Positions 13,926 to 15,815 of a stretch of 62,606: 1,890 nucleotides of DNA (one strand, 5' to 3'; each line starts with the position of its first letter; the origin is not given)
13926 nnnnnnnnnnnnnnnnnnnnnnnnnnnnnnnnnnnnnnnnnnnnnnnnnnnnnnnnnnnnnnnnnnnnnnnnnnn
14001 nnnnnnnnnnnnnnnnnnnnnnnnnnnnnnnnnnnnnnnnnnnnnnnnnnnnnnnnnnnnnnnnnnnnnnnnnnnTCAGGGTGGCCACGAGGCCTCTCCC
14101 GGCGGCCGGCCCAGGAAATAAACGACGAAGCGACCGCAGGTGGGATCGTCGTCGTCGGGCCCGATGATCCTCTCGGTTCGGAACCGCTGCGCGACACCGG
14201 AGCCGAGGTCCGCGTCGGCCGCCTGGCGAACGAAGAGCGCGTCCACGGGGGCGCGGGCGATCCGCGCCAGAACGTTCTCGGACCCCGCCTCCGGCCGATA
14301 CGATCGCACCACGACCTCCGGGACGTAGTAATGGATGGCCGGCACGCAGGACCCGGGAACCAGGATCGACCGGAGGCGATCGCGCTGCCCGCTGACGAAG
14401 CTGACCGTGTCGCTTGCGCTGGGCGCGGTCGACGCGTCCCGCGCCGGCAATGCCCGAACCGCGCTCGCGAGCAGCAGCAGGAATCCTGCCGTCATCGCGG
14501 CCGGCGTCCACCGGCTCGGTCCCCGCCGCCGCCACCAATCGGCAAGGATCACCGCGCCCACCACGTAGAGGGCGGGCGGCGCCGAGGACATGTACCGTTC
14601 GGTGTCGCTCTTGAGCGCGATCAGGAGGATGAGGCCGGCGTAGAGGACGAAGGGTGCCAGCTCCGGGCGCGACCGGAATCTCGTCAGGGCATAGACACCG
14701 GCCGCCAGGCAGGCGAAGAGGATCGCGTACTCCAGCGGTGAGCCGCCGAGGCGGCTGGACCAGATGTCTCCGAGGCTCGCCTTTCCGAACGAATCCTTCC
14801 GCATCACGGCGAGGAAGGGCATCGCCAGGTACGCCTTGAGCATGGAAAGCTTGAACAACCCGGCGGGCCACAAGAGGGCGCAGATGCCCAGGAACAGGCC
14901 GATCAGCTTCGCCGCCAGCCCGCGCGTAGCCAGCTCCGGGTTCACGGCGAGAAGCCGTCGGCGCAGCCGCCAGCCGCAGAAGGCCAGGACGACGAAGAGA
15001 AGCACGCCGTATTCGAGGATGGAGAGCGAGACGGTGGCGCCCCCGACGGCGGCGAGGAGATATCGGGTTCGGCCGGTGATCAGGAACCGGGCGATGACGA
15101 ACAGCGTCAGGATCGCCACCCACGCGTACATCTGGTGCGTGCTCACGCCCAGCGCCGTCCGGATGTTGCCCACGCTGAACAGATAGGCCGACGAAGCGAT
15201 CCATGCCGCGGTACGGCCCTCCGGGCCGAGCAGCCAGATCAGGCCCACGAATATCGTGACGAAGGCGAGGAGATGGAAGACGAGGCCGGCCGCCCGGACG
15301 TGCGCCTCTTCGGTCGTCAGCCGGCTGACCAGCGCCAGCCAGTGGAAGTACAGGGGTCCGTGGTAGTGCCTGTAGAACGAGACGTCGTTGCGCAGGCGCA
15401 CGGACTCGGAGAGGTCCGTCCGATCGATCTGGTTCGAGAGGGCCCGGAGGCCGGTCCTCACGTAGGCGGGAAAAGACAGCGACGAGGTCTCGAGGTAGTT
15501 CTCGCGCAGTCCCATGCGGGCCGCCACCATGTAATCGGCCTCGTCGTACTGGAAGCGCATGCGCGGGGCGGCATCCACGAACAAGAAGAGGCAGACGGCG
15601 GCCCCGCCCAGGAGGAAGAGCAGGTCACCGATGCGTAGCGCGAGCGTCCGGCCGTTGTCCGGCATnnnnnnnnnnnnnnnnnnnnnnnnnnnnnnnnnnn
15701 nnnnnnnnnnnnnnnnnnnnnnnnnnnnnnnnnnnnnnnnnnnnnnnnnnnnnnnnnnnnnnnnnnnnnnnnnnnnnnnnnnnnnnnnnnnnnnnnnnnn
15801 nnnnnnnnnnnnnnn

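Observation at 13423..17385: Lipid-linked pentose module lacking DprE1/DprE2: possible periplasmic ribosylation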

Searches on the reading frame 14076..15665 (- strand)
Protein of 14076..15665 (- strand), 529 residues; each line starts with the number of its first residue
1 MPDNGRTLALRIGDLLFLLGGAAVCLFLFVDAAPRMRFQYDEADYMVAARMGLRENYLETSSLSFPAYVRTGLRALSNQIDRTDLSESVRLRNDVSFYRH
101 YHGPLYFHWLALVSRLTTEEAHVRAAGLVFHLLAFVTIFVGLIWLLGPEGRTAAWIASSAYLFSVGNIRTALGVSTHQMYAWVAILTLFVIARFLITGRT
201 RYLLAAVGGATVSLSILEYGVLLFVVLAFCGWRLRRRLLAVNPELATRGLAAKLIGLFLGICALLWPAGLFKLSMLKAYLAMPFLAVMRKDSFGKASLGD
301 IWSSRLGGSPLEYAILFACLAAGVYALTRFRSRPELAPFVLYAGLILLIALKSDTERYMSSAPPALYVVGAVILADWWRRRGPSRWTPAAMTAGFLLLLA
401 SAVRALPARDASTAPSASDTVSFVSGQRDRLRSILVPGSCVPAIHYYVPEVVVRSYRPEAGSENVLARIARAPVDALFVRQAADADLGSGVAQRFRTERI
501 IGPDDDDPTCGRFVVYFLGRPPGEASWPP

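Call 3: search_protein_families(library=pfam, proteins=[window:14076-15665:-], max_evalue=0.01)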
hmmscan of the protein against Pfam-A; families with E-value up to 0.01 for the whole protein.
window:14076-15665:- (529 aa): 0 families

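Call 4: search_protein_families(library=ncbifam, proteins=[window:14076-15665:-], max_evalue=0.01)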
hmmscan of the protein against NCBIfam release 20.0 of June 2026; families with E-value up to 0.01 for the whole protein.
window:14076-15665:- (529 aa): 0 families

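Call 6: find_homologous_proteins(query=window:14076-15665:-)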
Query window:14076-15665:- (529 aa): 27 proteins with E <= 0.001 among 8000 candidates.
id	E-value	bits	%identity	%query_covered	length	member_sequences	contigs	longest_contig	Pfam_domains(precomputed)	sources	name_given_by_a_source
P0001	0.0e+0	1167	100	100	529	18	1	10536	-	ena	-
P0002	5.5e-216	736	67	96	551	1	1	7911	-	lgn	-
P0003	2.7e-210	718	67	98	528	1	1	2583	-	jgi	jgi:hypothetical protein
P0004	5.1e-180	618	59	97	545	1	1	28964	-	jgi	jgi:hypothetical protein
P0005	9.0e-178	610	58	97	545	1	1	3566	-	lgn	-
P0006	1.1e-176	607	58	96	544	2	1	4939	-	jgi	jgi:hypothetical protein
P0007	1.4e-166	573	56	95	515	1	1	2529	-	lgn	-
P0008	1.8e-166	573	55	98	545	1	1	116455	-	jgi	jgi:hypothetical protein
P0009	1.1e-154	534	54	94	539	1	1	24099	-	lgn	-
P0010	5.5e-130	453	64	66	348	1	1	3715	-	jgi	jgi:hypothetical protein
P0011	2.2e-81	292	38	90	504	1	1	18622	-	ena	-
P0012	2.3e-77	279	39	83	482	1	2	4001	-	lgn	-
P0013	1.5e-61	227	29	93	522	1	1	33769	PF13231.13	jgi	jgi:hypothetical protein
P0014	4.9e-56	209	34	83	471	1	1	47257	PF13231.13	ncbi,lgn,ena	-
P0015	9.4e-54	201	35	84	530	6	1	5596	-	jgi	jgi:hypothetical protein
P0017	3.2e-50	189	31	80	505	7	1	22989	-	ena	-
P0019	1.8e-49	187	32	79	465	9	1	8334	PF13231.13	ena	-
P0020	1.4e-48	184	30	92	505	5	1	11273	PF13231.13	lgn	-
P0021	1.6e-48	184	33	79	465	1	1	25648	PF13231.13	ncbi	-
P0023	2.7e-47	180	32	79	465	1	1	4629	PF13231.13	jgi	jgi:hypothetical protein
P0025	7.1e-47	178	32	79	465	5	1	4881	PF13231.13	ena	-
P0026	1.7e-46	177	30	82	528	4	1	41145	PF13231.13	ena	-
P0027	1.3e-35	141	33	52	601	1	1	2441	PF13231.13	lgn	-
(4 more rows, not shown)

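Call 8: find_encoding_contigs(protein=P0008, flank=10000, max_places=2)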
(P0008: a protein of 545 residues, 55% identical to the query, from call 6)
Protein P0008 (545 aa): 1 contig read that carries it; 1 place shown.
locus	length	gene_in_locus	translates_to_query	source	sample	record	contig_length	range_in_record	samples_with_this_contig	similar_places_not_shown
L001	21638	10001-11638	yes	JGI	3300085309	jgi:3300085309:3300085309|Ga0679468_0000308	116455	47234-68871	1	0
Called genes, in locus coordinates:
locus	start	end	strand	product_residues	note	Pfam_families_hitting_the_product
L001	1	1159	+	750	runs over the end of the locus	PF16889:Hepar_II_III_N, PF07940:Hepar_II_III_C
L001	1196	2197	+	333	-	PF13489:Methyltransf_23, PF01135:PCMT (weak), PF01209:Ubie_methyltran, PF02353:CMAS (weak), PF08241:Methyltransf_11, PF08242:Methyltransf_12, PF13649:Methyltransf_25, PF13847:Methyltransf_31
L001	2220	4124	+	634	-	PF13522:GATase_6, PF13537:GATase_7, PF00733:Asn_synthase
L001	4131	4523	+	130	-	PF00072:Response_reg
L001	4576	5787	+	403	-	PF13439:Glyco_transf_4, PF00534:Glycos_transf_1, PF13692:Glyco_trans_1_4, PF13524:Glyco_trans_1_2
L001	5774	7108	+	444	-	PF03721:UDPG_MGDP_dh_N, PF00984:UDPG_MGDP_dh, PF03720:UDPG_MGDP_dh_C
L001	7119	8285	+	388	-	PF13506:Glyco_transf_21, PF13641:Glyco_tranf_2_3, PF00535:Glycos_transf_2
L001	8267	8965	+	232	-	PF00702:Hydrolase, PF13419:HAD_2, PF13242:Hydrolase_like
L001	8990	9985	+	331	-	PF01040:UbiA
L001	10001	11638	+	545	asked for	-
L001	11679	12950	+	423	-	-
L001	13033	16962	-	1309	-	PF17957:Big_7, PF00041:fn3 (faint), PF16656:Pur_ac_phosph_N, PF13385:Laminin_G_3, PF02210:Laminin_G_2 (faint), PF13385:Laminin_G_3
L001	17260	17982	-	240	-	PF00072:Response_reg, PF00486:Trans_reg_C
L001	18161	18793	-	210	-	PF00072:Response_reg, PF00196:GerE, PF04545:Sigma70_r4 (weak), PF08281:Sigma70_r4_2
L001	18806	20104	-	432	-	PF08673:RsbU_N, PF00989:PAS, PF08448:PAS_4, PF13426:PAS_9 (weak), PF08447:PAS_3, PF07730:HisKA_3, PF02518:HATPase_c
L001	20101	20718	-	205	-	PF07228:SpoIIE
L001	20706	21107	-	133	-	PF13581:HATPase_c_2, PF02518:HATPase_c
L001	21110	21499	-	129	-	PF01740:STAS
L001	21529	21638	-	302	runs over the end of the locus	PF01740:STAS, PF13466:STAS_2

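Call 9: find_encoding_contigs(protein=P0014, flank=10000, max_places=2)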
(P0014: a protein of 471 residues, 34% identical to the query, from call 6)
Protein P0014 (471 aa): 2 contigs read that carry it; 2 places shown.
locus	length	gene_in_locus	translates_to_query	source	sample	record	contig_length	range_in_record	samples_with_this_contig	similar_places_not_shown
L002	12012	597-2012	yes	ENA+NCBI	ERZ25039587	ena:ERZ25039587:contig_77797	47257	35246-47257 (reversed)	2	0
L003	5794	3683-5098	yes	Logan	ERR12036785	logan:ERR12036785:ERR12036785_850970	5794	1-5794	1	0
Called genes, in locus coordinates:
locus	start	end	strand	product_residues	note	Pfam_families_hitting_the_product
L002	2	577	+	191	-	?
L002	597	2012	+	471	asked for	PF13231:PMT_2 (weak)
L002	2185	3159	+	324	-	PF01522:Polysacc_deac_1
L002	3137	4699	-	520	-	PF01943:Polysacc_synt, PF13440:Polysacc_synt_3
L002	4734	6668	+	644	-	PF13522:GATase_6, PF13537:GATase_7, PF00733:Asn_synthase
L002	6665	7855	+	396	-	PF13439:Glyco_transf_4, PF00534:Glycos_transf_1, PF13692:Glyco_trans_1_4, PF13524:Glyco_trans_1_2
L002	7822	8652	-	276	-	PF13489:Methyltransf_23, PF05175:MTS (weak), PF08003:Methyltransf_9 (weak), PF06325:PrmA, PF13847:Methyltransf_31, PF08241:Methyltransf_11, PF08242:Methyltransf_12, PF13649:Methyltransf_25, +1 more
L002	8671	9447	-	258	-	PF13489:Methyltransf_23 (weak), PF08241:Methyltransf_11, PF13649:Methyltransf_25 (faint)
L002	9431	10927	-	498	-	-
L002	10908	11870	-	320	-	PF01370:Epimerase, PF04321:RmlD_sub_bind (weak), PF16363:GDP_Man_Dehyd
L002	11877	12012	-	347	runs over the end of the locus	PF01370:Epimerase, PF04321:RmlD_sub_bind (weak), PF16363:GDP_Man_Dehyd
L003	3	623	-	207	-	?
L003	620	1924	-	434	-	-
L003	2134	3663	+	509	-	PF04932:Wzy_C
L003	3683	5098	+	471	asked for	PF13231:PMT_2 (weak)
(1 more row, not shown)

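Call 10: find_encoding_contigs(protein=P0013, flank=10000, max_places=2)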
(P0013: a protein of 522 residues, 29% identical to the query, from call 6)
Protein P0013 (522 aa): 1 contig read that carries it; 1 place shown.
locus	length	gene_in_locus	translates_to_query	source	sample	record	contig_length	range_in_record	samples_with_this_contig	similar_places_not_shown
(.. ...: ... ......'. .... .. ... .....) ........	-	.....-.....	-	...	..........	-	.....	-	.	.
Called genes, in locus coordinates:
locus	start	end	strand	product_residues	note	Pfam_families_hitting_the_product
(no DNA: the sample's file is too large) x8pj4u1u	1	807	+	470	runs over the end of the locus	PF02310:B12-binding, PF04055:Radical_SAM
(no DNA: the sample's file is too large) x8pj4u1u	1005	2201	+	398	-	PF13439:Glyco_transf_4, PF13579:Glyco_trans_4_4 (weak), PF20706:GT4-conflict (weak), PF00534:Glycos_transf_1, PF13692:Glyco_trans_1_4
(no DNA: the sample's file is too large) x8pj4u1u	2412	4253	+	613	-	PF13419:HAD_2 (weak), PF00702:Hydrolase (weak)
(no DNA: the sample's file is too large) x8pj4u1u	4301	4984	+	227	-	PF01522:Polysacc_deac_1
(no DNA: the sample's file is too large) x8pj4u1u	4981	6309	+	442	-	PF00534:Glycos_transf_1 (weak)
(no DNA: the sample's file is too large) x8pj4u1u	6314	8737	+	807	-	PF07602:DUF1565 (weak), PF22842:Pel9A-like_beta_helix, PF05048:NosD, PF13229:Beta_helix, PF03781:FGE-sulfatase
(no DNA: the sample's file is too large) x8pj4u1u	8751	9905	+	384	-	PF13641:Glyco_tranf_2_3, PF00535:Glycos_transf_2, PF04138:GtrA_DPMS_TM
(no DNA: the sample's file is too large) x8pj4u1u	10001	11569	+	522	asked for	PF13231:PMT_2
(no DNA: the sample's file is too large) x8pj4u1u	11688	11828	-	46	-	?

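Call 46: predict_structure(alignment_id=A1)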
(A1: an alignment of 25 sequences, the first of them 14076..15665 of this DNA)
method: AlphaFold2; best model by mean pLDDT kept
length: 529 residues; sequences in the alignment: 25
mean_pLDDT: 88.5   pTM: 0.90
mean pLDDT of the five models: 88.5, 88.4, 87.3, 87.2, 87.2
residues with pLDDT >= 90: 312; 70-90: 183; 50-70: 23; < 50: 11
segments of 3 or more residues with pLDDT < 50: 1-5, 527-529
pLDDT, mean of each block of 10 residues (from residue 1): 56 95 95 89 96 94 90 83 84 92 96 94 96 98 94 95 94 96 98 96 98 95 97 94 93 97 94 87 70 71 86 91 85 91 92 83 96 90 76 85 77 71 90 92 94 89 88 91 85 87 79 87 48
secondary structure, 60 per line:
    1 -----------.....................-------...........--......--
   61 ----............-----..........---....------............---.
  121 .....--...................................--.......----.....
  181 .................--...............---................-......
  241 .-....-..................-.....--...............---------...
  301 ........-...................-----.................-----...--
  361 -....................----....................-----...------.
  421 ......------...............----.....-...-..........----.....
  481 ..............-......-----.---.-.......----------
elements in order: H12-32 H40-50 H53-58 H65-76 H82-91 H95-98 H105-116 H120-125 H128-162 H165-171 H176-197 H200-214 H218-233 H235-241 H243-246 H248-265 H267-271 H274-288 H298-308 H310-328 H334-350 H362-381 H386-405 H420-426 E433-437 H438-447 E452-456 H462-471 E476-480 H481-494 E496-501 E513-519

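Call 50: fold_search(model_id=the predicted structure, library=pdb)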
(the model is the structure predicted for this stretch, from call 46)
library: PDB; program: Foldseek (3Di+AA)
matches with E <= 10: 319; with E <= 0.001: 30
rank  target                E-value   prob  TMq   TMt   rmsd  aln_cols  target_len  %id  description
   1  7oci_F                3.1e-06  1.00  0.60  0.51  11.4       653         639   11  Cryo-EM structure of yeast Ost6p containing oligosaccharyltransferase complex (released 2022-02-16)
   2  5ezm                  3.5e-06  1.00  0.57  0.56   8.6       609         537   11  Crystal Structure of ArnT from Cupriavidus metallidurans in the apo state (released 2016-02-17)
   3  5f15                  3.7e-06  1.00  0.55  0.54   8.9       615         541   12  Crystal Structure of ArnT from Cupriavidus metallidurans bound to Undecaprenyl phosphate (released 2016-02-17)
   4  8age_A                8.4e-06  1.00  0.59  0.49  11.0       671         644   10  Structure of yeast oligosaccharylransferase complex with acceptor peptide bound (released 2022-12-07)
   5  9s6t_A                1.1e-05  1.00  0.48  0.51   8.7       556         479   11  Ternary cryo-EM structure of chicken ALG12 with Dol25-PP-GlcNAc2Man7, Dol25-P-Man, and Fab (released 2026-03-18)
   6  8if8_C                1.4e-05  1.00  0.42  0.38  17.9       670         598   14  Arabinosyltransferase AftA (released 2023-05-31)
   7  7e9s_A                1.6e-05  1.00  0.50  0.33  15.0       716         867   11  Archaeal oligosaccharyltransferase AglB from Archaeoglobus fulgidus in complex with an inhibitory peptide and a dolich (released 2021-09-08)
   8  9n9j_I                1.9e-05  1.00  0.45  0.36  14.0       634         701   12  Structure of a GRP94 folding intermediate engaged with a CCDC134- and FKBP11-bound secretory translocon (released 2025-11-19)
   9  8agc_A                2.2e-05  1.00  0.53  0.42  12.6       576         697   11  Structure of yeast oligosaccharylransferase complex with lipid-linked oligosaccharide and non-acceptor peptide bound (released 2022-12-07)
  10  6s7t_A                2.6e-05  1.00  0.47  0.37  15.2       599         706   11  Cryo-EM structure of human oligosaccharyltransferase complex OST-B (released 2019-12-18)
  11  3wak                  3.4e-05  1.00  0.54  0.36  13.1       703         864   12  Crystal structure of the Archaeoglobus fulgidus oligosaccharyltransferase (O29867_ARCFU) in the apo form (released 2013-10-30)
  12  8b6l_I                3.7e-05  1.00  0.49  0.40  12.2       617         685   11  Subtomogram average of the human Sec61-TRAP-OSTA-translocon (released 2022-12-07)
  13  3rce_A                4.4e-05  1.00  0.50  0.40   8.7       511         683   12  Bacterial oligosaccharyltransferase PglB (released 2011-06-15)
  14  3waj                  6.3e-05  1.00  0.51  0.36  14.3       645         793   13  Crystal structure of the Archaeoglobus fulgidus oligosaccharyltransferase (O29867_ARCFU) complex with Zn and sulfate (released 2013-10-30)
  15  8pn9_A                9.3e-05  1.00  0.50  0.42  14.2       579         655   10  Structure of human oligosaccharyltransferase OST-A complex bound to NGI-1 (released 2024-05-08)
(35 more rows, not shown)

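Call 78: search_protein_representatives(alignment_id=A1)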
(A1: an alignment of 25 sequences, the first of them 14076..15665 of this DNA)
Query: 25 sequences, 514 profile positions. Proteins with E-value up to 0.001 (for the whole library): 1406; up to 1e-10: 603; up to 1e-30: 303. The best 150 are listed.
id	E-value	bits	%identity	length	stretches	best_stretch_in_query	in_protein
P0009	3.2e-201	685.9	-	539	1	2-513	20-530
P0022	1.8e-172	591.1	-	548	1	3-508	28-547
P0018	6.5e-169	579.3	-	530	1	5-513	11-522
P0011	1.7e-166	571.3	-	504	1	3-475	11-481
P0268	9.8e-156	535.9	-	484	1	12-453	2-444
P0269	5.4e-154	530.1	-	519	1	6-511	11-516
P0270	9.6e-149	512.8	-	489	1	1-474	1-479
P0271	5.7e-146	503.6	-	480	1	6-477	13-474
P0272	8.9e-146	503.0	-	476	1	5-480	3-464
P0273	1.7e-141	488.9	-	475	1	6-472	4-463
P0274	1.0e-140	486.3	-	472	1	5-472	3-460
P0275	4.5e-140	484.2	-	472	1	3-453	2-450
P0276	7.8e-140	483.4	-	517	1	3-497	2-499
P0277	2.0e-139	482.1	-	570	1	4-512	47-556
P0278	4.5e-138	477.6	-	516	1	5-496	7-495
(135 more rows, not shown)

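Call 79: find_encoding_contigs(protein=P0026, flank=8000, max_places=1)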
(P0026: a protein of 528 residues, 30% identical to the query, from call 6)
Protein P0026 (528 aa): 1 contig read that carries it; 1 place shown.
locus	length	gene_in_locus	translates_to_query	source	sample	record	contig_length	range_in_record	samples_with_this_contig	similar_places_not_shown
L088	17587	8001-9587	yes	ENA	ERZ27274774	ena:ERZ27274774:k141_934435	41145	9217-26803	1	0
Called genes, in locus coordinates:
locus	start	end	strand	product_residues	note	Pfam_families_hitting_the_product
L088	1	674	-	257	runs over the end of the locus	PF13489:Methyltransf_23 (weak), PF01209:Ubie_methyltran (weak), PF13847:Methyltransf_31, PF08241:Methyltransf_11, PF08242:Methyltransf_12, PF13649:Methyltransf_25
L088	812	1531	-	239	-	-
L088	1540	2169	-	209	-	PF20703:nSTAND1 (weak), PF00005:ABC_tran, PF13304:AAA_21 (faint), PF02463:SMC_N (weak)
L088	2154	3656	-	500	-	PF00497:SBP_bac_3, PF00528:BPD_transp_1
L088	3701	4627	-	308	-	PF08281:Sigma70_r4_2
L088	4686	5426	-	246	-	PF06831:H2TH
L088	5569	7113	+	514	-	PF13116:YhdP (weak), PF05170:AsmA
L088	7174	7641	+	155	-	PF04024:PspC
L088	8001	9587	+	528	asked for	PF13231:PMT_2 (weak)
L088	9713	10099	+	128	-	PF10861:DUF2784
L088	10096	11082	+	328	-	PF00248:Aldo_ket_red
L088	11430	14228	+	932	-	PF00989:PAS, PF08448:PAS_4, PF12860:PAS_7 (faint), PF13426:PAS_9 (faint), PF08447:PAS_3, PF00990:GGDEF, PF00563:EAL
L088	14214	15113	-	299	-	PF00850:Hist_deacetyl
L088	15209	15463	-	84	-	-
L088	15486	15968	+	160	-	-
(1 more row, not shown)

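Call 80: find_encoding_contigs(protein=P0021, flank=8000, max_places=1)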
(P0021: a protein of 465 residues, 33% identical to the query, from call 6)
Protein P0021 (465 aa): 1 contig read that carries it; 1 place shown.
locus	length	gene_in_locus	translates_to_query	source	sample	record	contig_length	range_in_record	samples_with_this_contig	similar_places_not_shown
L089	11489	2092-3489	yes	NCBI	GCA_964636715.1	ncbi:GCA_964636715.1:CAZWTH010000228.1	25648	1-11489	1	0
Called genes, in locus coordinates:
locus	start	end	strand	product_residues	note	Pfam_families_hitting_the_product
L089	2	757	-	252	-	?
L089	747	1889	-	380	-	PF13439:Glyco_transf_4, PF13579:Glyco_trans_4_4, PF20706:GT4-conflict (faint), PF00534:Glycos_transf_1, PF13692:Glyco_trans_1_4, PF13524:Glyco_trans_1_2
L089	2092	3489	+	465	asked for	PF13231:PMT_2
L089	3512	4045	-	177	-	PF07963:N_methyl (weak), PF16732:ComP_DUS (weak)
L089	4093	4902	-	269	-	PF00793:DAHP_synth_1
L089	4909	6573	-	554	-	PF06418:CTP_synth_N, PF00117:GATase, PF07722:Peptidase_C26 (weak)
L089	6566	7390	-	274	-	PF02348:CTP_transf_3, PF12804:NTP_transf_3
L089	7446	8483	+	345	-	PF00092:VWA, PF13519:VWA_2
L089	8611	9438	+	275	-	PF00092:VWA, PF13519:VWA_2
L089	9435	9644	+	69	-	-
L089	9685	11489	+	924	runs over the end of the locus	PF13620:CarboxypepD_reg, PF01433:Peptidase_M1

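Call 81: find_encoding_contigs(protein=P0017, flank=8000, max_places=1)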
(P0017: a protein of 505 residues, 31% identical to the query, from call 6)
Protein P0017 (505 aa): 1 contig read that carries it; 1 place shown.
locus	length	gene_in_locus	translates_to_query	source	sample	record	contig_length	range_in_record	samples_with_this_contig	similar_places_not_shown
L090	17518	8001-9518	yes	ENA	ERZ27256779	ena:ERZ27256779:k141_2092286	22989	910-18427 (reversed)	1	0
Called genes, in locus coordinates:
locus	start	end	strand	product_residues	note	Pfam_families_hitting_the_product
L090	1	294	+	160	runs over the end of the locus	PF02576:RimP_N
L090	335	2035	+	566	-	PF08529:NusA_N, PF07650:KH_2 (faint), PF13184:KH_NusA_1st, PF26594:KH_NusA_2nd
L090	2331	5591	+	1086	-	PF04760:IF2_N, PF00009:GTP_EFTU, PF00071:Ras (weak), PF01926:MMR_HSR1, PF22042:EF-G_D2, PF11987:IF-2, PF03144:GTP_EFTU_D2 (weak)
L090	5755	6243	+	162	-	PF02033:RBFA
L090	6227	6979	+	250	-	PF01509:TruB_N, PF16198:TruB_C_2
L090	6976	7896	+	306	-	PF06574:FAD_syn, PF01467:CTP_transf_like (weak), PF01687:Flavokinase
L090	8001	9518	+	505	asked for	-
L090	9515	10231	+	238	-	PF00535:Glycos_transf_2, PF13641:Glyco_tranf_2_3 (weak)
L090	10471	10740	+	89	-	PF00312:Ribosomal_S15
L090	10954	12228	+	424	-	PF01138:RNase_PH, PF03725:RNase_PH_C, PF03726:PNPase, PF01138:RNase_PH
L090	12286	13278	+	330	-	PF00013:KH_1, PF00575:S1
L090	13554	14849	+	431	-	-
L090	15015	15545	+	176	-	PF07853:DUF1648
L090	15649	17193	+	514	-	PF00117:GATase, PF07722:Peptidase_C26, PF02540:NAD_synthase (faint), PF00958:GMP_synt_C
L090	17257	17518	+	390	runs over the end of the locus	?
